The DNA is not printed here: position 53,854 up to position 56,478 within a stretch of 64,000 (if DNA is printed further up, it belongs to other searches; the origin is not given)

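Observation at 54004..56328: Atypical 774-aa VirB11/FlaI-family ATPase with Zn-ribbon N-extension and long C-extension, with no adjacent membrane platform gene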

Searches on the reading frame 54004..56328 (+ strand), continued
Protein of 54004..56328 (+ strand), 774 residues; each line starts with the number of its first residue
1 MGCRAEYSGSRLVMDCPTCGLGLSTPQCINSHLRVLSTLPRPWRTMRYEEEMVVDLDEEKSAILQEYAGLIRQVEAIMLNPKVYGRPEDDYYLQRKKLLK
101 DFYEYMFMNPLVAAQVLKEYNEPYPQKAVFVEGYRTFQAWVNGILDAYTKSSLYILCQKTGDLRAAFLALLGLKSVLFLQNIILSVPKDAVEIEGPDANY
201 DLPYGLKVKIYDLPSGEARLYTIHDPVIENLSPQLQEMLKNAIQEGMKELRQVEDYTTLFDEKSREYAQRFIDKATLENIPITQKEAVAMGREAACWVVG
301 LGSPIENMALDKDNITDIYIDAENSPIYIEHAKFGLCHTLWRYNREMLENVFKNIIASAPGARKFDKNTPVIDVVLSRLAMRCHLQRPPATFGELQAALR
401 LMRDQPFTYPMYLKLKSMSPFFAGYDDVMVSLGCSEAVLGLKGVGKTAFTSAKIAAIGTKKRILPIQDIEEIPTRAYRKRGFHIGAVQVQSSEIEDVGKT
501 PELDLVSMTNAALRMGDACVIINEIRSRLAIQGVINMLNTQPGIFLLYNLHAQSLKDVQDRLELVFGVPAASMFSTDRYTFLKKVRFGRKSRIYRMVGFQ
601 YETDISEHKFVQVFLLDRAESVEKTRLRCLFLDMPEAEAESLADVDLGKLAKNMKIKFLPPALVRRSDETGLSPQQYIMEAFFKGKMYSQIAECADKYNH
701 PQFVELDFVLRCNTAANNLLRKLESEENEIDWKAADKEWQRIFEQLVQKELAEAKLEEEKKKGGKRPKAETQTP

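Call 61: find_encoding_contigs(protein=P0132, flank=6000, max_places=1)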
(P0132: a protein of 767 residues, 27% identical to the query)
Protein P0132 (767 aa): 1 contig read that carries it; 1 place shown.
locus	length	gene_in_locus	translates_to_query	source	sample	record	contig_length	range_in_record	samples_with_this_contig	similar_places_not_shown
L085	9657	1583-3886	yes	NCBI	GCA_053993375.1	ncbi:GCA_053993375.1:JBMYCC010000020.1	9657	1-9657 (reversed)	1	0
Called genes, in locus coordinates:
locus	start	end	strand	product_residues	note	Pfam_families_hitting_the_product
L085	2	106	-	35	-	?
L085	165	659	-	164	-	PF09721:Exosortase_EpsH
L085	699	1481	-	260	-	-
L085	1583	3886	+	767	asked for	PF00437:T2SSE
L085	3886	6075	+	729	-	-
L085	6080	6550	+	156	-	-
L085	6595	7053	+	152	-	-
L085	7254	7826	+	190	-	-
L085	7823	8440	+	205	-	-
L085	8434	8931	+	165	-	-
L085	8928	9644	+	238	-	-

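Call 62: find_encoding_contigs(protein=P0270, flank=6000, max_places=1)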
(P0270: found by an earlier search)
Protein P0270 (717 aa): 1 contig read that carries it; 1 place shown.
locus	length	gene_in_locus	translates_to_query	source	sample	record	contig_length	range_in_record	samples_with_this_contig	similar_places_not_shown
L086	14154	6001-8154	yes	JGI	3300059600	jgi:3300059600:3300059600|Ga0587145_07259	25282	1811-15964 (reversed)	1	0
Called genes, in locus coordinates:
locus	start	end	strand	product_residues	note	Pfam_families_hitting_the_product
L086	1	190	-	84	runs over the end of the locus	-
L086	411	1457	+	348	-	PF04055:Radical_SAM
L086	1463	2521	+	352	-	PF00872:Transposase_mut (faint), PF03050:DDE_Tnp_IS66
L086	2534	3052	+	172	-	PF04079:SMC_ScpB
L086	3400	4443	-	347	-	-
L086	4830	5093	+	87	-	-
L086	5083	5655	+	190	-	-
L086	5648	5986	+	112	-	-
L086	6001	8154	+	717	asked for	PF00437:T2SSE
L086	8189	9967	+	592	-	-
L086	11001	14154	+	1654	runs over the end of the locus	?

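Call 63: find_encoding_contigs(protein=P0140, flank=6000, max_places=1)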
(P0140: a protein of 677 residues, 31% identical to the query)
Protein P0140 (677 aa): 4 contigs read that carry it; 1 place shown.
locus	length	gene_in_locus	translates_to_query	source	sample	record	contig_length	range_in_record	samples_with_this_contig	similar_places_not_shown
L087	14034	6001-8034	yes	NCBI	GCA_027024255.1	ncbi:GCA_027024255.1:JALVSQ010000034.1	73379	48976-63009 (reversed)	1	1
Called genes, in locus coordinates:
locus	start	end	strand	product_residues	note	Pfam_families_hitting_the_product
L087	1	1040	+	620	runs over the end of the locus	PF08915:tRNA-Thr_ED, PF00587:tRNA-synt_2b, PF03129:HGTP_anticodon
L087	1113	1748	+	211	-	PF00687:Ribosomal_L1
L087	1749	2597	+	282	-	PF00466:Ribosomal_L10, PF17777:RL10P_insert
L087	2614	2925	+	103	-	PF00428:Ribosomal_60s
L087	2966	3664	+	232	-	-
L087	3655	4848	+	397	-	-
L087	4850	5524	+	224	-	PF12844:HTH_19, PF13560:HTH_31 (weak), PF01381:HTH_3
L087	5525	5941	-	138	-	-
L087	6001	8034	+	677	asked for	PF00437:T2SSE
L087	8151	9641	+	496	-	PF00482:T2SSF (weak)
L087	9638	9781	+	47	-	-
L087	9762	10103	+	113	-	-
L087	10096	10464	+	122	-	-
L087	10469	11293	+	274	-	-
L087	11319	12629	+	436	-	PF02163:Peptidase_M50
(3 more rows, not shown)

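Call 74: search_protein_families(library=pfam, proteins=[L085:3886-6075:+, L086:8189-9967:+, L083:8093-9997:+, L082:12259-14151:+], max_evalue=0.1)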
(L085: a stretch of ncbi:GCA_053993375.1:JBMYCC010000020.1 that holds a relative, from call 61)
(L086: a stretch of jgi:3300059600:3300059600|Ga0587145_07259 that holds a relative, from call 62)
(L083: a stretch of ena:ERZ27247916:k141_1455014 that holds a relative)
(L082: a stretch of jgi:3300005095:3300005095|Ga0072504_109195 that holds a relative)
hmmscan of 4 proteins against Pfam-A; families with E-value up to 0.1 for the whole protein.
L085:3886-6075:+ (729 aa): 2 families
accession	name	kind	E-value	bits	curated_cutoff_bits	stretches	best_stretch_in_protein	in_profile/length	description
PF12644.12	DUF3782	-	0.022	15.4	24.4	0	232-278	23-69/78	Protein of unknown function (DUF3782)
PF06781.17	CrgA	-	0.053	14.1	24.8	0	83-128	32-76/89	Cell division protein CrgA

L086:8189-9967:+ (592 aa): 1 family
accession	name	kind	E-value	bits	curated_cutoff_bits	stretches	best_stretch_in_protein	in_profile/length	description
PF00482.28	T2SSF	-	0.0056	17.1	25.2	1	372-499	4-121/125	Type II secretion system (T2SS), protein F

L083:8093-9997:+ (634 aa): 1 family
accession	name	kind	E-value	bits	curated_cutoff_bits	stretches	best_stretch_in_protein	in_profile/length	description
PF00482.28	T2SSF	-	0.00085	19.7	25.2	0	401-525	10-120/125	Type II secretion system (T2SS), protein F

L082:12259-14151:+ (630 aa): 0 families

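Call 83: find_homologous_proteins(query=A5, max_evalue=1e-10)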
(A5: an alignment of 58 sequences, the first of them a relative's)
Query A5 (58 sequences) (753 aa, profile of the alignment): 942 proteins with E <= 1e-10 among 8000 candidates; the best 120 are listed.
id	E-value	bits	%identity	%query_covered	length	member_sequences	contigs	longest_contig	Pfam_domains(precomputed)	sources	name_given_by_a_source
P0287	1.4e-275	935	39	99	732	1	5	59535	PF00437.27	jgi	jgi:flagellar protein FlaI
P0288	2.3e-273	927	37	99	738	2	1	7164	PF00437.27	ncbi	ncbi:MAG: type II/IV secretion system ATPase subunit [Candidatus Hydrothermarchaeaceae archaeon]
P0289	8.6e-273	926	38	97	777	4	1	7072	PF00437.27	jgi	jgi:type IV secretory pathway ATPase VirB11/archaellum biosynthesis ATPase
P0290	7.0e-271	919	39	93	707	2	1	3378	PF00437.27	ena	-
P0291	1.9e-270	918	38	99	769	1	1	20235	PF00437.27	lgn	-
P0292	6.9e-270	916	36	99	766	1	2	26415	PF00437.27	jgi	jgi:archaeal flagellar protein FlaI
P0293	3.8e-268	910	40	99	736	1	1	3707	PF00437.27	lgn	-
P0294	6.0e-268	910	38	99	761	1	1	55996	PF00437.27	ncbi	ncbi:MAG: type II/IV secretion system ATPase subunit [Candidatus Woesearchaeota archaeon]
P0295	2.4e-267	908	37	99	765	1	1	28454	PF00437.27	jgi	jgi:archaeal flagellar protein FlaI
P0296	8.6e-267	906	40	95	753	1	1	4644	PF00437.27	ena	-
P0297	9.5e-267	906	34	98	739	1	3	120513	PF00437.27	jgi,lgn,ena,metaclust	metaclust:\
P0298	5.6e-266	903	38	99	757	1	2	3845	PF00437.27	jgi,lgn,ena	-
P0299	5.7e-266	903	37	99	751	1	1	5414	PF00437.27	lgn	-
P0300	1.0e-265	902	40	99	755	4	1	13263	PF00437.27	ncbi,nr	ncbi:type II/IV secretion system ATPase subunit [Candidatus Woesearchaeota archaeon]|nr:type II/IV s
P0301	2.1e-265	901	39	99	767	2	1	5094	PF00437.27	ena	-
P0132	4.0e-265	900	44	98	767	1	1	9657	PF00437.27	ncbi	-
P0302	5.1e-265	900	44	100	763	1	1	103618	PF00437.27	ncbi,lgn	-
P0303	5.4e-265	900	37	99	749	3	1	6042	PF00437.27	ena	-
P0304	7.8e-265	899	38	98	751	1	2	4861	PF00437.27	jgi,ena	-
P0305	1.5e-264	898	34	98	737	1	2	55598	PF00437.27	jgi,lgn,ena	-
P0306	1.8e-264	898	44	98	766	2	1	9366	PF00437.27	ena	-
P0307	6.3e-264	896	34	98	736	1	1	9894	PF00437.27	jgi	-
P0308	6.3e-264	896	36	99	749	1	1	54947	PF00437.27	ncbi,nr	ncbi:type II/IV secretion system ATPase subunit [Candidatus Woesearchaeota archaeon]|nr:type II/IV s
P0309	7.0e-264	896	35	98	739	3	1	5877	PF00437.27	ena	-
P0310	8.9e-264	896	37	99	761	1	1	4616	PF00437.27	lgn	-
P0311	1.0e-263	896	37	99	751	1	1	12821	PF00437.27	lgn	-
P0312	1.4e-263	895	35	99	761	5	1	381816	PF00437.27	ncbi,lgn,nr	ncbi:MAG: archaeal flagellar protein FlaI [Candidatus Woesearchaeota archaeon]|nr:archaeal flagellar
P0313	1.8e-263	895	46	96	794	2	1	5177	PF00437.27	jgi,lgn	-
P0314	6.1e-263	893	45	95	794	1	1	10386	PF00437.27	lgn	-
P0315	1.2e-262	892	37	99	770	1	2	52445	PF00437.27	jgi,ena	jgi:type IV secretory pathway ATPase VirB11/archaellum biosynthesis ATPase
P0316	1.2e-262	892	45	96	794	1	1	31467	PF00437.27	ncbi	-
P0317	1.3e-262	892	37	99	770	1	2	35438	PF00437.27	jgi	-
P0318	1.4e-262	892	45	95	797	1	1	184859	PF00437.27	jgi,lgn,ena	-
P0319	2.5e-262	891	34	99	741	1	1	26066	PF00437.27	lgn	-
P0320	2.8e-262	891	36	98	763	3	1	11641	PF00437.27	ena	-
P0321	3.1e-262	891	44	95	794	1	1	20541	PF00437.27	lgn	-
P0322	3.2e-262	891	45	95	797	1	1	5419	PF00437.27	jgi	jgi:type IV secretory pathway ATPase VirB11/archaellum biosynthesis ATPase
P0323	7.7e-262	889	36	99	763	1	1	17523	PF00437.27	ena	-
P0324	8.5e-262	889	38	99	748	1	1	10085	PF00437.27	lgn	-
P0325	8.6e-262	889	45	96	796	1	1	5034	PF00437.27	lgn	-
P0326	1.1e-261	889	44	99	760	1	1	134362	PF00437.27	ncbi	-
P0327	1.2e-261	889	33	98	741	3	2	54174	PF00437.27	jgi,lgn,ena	-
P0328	1.3e-261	889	34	98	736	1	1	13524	PF00437.27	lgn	-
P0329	1.5e-261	888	35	98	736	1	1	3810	PF00437.27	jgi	jgi:archaeal flagellar protein FlaI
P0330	2.1e-261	888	38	99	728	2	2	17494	PF00437.27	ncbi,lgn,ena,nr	ncbi:MAG TPA: secretion system protein [Hadesarchaea archaeon]|nr:secretion system protein [Hadesarc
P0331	2.8e-261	888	38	98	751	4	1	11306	PF00437.27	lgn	-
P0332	3.8e-261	887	37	99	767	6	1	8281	PF00437.27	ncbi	-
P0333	6.1e-261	886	35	98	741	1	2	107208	PF00437.27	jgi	-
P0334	7.0e-261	886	45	100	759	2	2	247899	PF00437.27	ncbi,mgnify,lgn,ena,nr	ncbi:hypothetical protein DRN74_00155 [Candidatus Micrarchaeota archaeon]|mgnify:CR=1 FL=1|nr:MAG: h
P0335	9.6e-261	886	45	95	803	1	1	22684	PF00437.27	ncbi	-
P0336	1.1e-260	886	37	99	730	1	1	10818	PF00437.27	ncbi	-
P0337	1.1e-260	886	38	99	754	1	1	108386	PF00437.27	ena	-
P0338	1.3e-260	885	34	98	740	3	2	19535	PF00437.27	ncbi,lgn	-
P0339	1.4e-260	885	40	95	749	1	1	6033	PF00437.27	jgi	jgi:type IV secretory pathway ATPase VirB11/archaellum biosynthesis ATPase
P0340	1.4e-260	885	44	96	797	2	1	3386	PF00437.27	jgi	-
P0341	1.5e-260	885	40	95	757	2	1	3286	PF00437.27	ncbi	-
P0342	1.6e-260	885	34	98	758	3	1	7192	PF00437.27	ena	-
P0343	1.6e-260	885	38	99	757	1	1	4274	PF00437.27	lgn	-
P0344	1.8e-260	885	39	100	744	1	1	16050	PF00437.27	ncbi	-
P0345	1.8e-260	885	33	98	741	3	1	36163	PF00437.27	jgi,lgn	jgi:flagellar protein FlaI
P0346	2.3e-260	884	40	99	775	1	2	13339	PF00437.27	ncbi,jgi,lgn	-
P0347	3.4e-260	884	36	99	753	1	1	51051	PF00437.27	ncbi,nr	ncbi:type II/IV secretion system ATPase subunit [Candidatus Woesearchaeota archaeon]|nr:type II/IV s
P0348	3.4e-260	884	36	99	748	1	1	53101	PF00437.27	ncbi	-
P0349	3.6e-260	884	37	99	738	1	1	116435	PF00437.27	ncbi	-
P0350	3.9e-260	884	44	99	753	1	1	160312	PF00437.27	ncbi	-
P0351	5.3e-260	883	42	99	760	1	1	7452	PF00437.27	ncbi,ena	-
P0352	5.7e-260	883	36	99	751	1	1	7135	PF00437.27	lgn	-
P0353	5.7e-260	883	36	99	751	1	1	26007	PF00437.27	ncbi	-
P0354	5.9e-260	883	37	99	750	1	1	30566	PF00437.27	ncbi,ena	-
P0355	7.1e-260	883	36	99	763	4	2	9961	PF00437.27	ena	-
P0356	7.1e-260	883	36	99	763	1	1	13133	PF00437.27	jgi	jgi:type IV secretory pathway ATPase VirB11/archaellum biosynthesis ATPase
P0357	7.4e-260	883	45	96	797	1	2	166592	PF00437.27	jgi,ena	-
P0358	7.9e-260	883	37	99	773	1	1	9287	PF00437.27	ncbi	ncbi:MAG: ATPase, T2SS/T4P/T4SS family [Candidatus Woesearchaeota archaeon]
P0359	8.2e-260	883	37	99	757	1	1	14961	PF00437.27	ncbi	-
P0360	8.5e-260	883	42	100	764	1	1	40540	PF00437.27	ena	-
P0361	8.6e-260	883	37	98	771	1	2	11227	PF00437.27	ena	-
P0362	9.8e-260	882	36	99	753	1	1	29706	PF00437.27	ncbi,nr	ncbi:hypothetical protein GF343_05435 [Candidatus Woesearchaeota archaeon]|nr:hypothetical protein [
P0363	1.1e-259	882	34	98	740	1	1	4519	PF00437.27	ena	-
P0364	1.2e-259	882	40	99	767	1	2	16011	PF00437.27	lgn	-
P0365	1.3e-259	882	37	99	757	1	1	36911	PF00437.27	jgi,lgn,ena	-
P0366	1.4e-259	882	43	98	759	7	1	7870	PF00437.27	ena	-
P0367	1.6e-259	882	44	96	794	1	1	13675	PF00437.27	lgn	-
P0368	1.9e-259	881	43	99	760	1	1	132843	PF00437.27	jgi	jgi:type IV secretory pathway ATPase VirB11/archaellum biosynthesis ATPase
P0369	2.0e-259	881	45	96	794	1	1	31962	PF00437.27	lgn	-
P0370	2.1e-259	881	44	99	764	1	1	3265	PF00437.27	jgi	-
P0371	2.2e-259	881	34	98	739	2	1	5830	PF00437.27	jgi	jgi:type IV secretory pathway ATPase VirB11/archaellum biosynthesis ATPase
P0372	2.3e-259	881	42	97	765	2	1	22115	PF00437.27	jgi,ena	-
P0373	2.4e-259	881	36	98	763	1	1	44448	PF00437.27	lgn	-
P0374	2.5e-259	881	45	95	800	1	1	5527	PF00437.27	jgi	-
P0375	2.8e-259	881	34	94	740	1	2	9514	PF00437.27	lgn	-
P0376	2.9e-259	881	38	99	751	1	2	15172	PF00437.27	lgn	-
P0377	3.3e-259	881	44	99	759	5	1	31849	PF00437.27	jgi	-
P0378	3.7e-259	880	38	98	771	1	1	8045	PF00437.27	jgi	jgi:type IV secretory pathway ATPase VirB11/archaellum biosynthesis ATPase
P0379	4.0e-259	880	43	99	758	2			PF00437.27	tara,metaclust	tara:strand:- start:976 stop:3252 length:2277 start_codon:yes stop_codon:yes gene_type:complete|meta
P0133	4.8e-259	880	100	100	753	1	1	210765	PF00437.27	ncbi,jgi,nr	ncbi:MAG: type II/IV secretion system ATPase subunit [bacterium]|nr:type II/IV secretion system ATPa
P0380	5.7e-259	880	39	99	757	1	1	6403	PF00437.27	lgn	-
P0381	5.7e-259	880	36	99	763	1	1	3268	PF00437.27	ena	-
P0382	6.2e-259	880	34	98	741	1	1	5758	PF00437.27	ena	-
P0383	7.1e-259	880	37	99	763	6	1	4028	PF00437.27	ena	-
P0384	7.2e-259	880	37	98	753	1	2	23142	PF00437.27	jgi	jgi:type IV secretory pathway ATPase VirB11/archaellum biosynthesis ATPase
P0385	8.1e-259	879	34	94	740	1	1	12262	PF00437.27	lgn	-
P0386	8.2e-259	879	40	95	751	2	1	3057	PF00437.27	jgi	-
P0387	9.7e-259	879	45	95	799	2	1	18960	PF00437.27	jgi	-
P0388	1.3e-258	879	37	100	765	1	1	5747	PF00437.27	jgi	jgi:type IV secretory pathway ATPase VirB11/archaellum biosynthesis ATPase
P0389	1.3e-258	879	37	98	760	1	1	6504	PF00437.27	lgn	-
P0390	1.5e-258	878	39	94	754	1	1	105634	PF00437.27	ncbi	-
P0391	1.9e-258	878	35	99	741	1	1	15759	PF00437.27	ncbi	ncbi:MAG: type II/IV secretion system ATPase subunit [Thermoplasmatota archaeon]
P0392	2.0e-258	878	36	98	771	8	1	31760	PF00437.27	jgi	-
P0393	2.1e-258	878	45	99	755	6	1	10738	PF00437.27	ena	-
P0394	2.1e-258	878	38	99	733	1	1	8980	PF00437.27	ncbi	-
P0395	2.2e-258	878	36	99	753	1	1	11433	PF00437.27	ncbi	-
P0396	2.4e-258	878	44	95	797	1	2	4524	PF00437.27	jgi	-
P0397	2.5e-258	878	41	83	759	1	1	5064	PF00437.27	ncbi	-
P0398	2.6e-258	878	44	99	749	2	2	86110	PF00437.27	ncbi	-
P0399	2.7e-258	878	36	99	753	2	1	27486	PF00437.27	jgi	-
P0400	2.8e-258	878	44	96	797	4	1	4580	PF00437.27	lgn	-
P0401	2.8e-258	878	43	95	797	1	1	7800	PF00437.27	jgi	jgi:type IV secretory pathway ATPase VirB11/archaellum biosynthesis ATPase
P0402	3.1e-258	877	44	96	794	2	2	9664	PF00437.27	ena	-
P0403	3.3e-258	877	44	99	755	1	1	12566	PF00437.27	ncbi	-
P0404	3.3e-258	877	33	98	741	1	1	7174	PF00437.27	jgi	-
